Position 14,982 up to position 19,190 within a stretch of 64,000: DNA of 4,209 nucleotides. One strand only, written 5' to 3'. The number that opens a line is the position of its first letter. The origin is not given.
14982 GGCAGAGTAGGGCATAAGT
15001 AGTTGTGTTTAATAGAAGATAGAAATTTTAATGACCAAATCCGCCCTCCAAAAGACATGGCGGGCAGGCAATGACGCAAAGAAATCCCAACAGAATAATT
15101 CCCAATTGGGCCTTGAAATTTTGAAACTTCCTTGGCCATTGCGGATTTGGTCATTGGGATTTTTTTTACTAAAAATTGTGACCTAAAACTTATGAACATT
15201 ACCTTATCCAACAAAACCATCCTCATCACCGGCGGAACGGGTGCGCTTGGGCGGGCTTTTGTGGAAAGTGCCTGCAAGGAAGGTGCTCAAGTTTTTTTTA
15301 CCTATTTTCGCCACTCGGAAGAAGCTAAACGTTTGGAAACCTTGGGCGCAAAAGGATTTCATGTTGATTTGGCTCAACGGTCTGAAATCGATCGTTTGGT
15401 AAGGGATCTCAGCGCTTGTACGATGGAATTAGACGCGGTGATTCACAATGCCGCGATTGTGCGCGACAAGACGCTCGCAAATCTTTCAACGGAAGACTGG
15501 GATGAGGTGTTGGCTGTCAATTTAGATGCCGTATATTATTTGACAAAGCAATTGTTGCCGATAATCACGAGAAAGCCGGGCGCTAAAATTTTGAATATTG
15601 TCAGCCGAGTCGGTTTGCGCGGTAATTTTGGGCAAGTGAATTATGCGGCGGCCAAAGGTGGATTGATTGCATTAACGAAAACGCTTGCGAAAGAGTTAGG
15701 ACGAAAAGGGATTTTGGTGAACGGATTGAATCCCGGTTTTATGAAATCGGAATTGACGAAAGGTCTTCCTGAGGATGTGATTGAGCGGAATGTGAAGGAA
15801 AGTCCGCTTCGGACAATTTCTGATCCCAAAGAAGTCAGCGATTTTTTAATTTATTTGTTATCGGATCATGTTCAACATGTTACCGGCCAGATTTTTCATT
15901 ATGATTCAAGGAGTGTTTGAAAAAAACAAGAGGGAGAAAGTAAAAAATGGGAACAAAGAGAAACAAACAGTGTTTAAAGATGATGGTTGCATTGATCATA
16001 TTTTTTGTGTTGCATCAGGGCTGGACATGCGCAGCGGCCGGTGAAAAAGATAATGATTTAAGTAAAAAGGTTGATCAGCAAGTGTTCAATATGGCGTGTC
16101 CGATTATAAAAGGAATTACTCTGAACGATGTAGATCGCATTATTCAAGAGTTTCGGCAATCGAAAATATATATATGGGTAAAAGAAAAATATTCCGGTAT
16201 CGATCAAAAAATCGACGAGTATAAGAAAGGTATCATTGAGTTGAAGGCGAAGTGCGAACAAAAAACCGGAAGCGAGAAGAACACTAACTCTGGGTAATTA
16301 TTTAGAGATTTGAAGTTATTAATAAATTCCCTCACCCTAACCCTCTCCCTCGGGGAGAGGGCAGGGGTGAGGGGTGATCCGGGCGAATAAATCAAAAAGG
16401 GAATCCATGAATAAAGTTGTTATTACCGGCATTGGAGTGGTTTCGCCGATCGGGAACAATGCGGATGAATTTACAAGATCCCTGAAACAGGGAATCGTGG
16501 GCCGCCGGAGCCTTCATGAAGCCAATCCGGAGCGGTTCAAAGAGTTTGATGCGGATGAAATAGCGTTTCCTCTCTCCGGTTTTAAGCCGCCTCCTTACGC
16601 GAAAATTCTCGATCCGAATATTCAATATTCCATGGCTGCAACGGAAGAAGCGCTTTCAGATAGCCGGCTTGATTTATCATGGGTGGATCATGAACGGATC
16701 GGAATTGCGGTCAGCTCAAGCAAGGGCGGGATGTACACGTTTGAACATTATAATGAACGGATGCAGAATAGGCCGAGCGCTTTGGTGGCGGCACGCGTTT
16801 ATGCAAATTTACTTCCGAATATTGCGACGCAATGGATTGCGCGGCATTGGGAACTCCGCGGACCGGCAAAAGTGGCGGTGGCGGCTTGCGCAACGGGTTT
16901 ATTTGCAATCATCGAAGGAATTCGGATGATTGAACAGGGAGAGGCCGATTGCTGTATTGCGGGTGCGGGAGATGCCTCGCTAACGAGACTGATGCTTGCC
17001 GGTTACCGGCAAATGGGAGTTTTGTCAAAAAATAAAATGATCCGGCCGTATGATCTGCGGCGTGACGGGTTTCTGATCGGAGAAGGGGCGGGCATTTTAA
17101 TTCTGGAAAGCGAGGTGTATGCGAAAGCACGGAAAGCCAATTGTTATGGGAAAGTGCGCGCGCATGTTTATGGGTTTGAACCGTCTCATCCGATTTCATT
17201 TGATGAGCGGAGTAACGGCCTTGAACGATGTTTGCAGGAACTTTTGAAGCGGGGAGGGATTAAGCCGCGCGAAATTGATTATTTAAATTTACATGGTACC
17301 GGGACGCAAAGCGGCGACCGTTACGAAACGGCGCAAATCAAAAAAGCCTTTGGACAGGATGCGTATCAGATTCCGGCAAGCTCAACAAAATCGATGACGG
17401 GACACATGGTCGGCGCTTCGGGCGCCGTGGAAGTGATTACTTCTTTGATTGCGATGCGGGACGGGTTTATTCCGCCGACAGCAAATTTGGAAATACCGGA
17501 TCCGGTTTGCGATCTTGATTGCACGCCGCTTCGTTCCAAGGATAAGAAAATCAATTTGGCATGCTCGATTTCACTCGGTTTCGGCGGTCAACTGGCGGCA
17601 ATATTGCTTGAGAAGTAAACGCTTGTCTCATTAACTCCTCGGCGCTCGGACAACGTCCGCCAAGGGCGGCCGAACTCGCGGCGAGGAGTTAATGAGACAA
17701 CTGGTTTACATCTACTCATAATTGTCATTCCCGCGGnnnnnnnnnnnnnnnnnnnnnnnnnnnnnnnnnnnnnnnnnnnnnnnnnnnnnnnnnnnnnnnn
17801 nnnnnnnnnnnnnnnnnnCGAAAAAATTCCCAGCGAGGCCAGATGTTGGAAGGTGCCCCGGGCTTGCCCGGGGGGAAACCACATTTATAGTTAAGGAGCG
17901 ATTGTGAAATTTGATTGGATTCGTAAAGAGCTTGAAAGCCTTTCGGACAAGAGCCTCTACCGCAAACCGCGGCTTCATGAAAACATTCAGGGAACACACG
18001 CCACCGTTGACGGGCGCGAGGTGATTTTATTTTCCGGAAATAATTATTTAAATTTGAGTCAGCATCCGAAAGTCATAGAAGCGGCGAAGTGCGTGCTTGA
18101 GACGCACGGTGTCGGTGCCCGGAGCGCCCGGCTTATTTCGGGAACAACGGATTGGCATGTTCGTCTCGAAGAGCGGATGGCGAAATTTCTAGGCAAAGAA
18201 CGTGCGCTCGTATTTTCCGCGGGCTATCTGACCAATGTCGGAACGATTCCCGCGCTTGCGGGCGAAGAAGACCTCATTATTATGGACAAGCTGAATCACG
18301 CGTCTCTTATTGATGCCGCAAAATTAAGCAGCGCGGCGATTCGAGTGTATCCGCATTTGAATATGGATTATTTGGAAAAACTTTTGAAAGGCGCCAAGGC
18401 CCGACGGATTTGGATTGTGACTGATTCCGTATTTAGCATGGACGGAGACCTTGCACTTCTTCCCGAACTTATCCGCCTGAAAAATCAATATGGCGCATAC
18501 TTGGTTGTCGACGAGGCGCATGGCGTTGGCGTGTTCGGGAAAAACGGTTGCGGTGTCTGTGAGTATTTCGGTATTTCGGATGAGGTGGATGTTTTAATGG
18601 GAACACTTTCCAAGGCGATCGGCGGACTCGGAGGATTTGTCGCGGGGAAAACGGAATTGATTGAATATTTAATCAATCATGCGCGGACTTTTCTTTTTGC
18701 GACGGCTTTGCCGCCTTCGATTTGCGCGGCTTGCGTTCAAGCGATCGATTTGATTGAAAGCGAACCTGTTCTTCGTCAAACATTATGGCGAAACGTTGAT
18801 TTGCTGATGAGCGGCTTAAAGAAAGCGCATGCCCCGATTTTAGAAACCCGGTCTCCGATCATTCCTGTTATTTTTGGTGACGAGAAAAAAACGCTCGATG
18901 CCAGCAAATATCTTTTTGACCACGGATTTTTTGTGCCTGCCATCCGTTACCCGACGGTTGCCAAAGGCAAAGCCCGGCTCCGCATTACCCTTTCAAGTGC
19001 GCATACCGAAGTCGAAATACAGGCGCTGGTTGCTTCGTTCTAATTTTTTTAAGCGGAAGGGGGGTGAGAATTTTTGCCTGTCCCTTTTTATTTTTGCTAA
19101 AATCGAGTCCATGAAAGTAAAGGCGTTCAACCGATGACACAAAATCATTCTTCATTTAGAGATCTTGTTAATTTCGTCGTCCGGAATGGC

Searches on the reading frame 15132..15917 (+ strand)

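Call 9: search_protein_families(library=pfam, proteins=[window:15132-15917:+], max_evalue=0.00001)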
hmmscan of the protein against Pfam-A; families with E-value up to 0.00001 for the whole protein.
window:15132-15917:+ (262 aa): 5 families
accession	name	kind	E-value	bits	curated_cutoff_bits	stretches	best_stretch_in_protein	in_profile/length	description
PF13561.12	adh_short_C2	-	5.4e-48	164.1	27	1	39-258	8-232/236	Enoyl-(Acyl carrier protein) reductase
PF00106.31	adh_short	-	3.6e-43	147.8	26.6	1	28-215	1-193/195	short chain dehydrogenase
PF08659.16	KR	-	1.5e-19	71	22.6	1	29-185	2-163/180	KR domain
PF01370.27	Epimerase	-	1.5e-07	31.5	20.9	1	30-131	1-96/240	NAD dependent epimerase/dehydratase family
PF05368.20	NmrA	-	1.6e-06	28.4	27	1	27-92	2-69/298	NmrA-like family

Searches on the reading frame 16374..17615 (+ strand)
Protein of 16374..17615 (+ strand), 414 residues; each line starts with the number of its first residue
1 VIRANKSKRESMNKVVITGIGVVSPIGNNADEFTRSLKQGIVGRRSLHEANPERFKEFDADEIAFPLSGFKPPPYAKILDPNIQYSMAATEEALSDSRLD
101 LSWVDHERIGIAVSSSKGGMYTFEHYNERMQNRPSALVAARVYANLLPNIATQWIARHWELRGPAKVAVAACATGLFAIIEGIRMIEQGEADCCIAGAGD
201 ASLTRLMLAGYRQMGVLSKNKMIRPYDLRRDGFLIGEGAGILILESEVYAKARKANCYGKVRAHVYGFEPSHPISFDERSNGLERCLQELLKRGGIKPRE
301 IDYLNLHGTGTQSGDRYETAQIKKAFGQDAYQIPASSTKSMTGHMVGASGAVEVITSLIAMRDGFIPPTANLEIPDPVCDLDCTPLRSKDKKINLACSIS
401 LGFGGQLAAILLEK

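Call 9: search_protein_families(library=pfam, proteins=[window:16374-17615:+], max_evalue=0.00001)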
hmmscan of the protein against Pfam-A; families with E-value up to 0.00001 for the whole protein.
window:16374-17615:+ (414 aa): 2 families
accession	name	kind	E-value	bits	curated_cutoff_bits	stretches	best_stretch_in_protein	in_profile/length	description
PF00109.32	ketoacyl-synt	-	2.5e-38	132.5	20.8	1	13-247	2-249/252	Beta-ketoacyl synthase, N-terminal domain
PF02801.28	Ketoacyl-synt_C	-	1.9e-29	102.5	20.8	1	275-373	19-119/119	Beta-ketoacyl synthase, C-terminal domain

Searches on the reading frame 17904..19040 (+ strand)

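Call 9: search_protein_families(library=pfam, proteins=[window:17904-19040:+], max_evalue=0.00001)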
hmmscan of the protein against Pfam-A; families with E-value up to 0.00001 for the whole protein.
window:17904-19040:+ (379 aa): 1 family
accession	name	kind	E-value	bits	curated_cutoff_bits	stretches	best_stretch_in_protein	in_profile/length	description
PF00155.27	Aminotran_1_2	-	5.7e-60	203.8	19.7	1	39-378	2-360/361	Aminotransferase class I and II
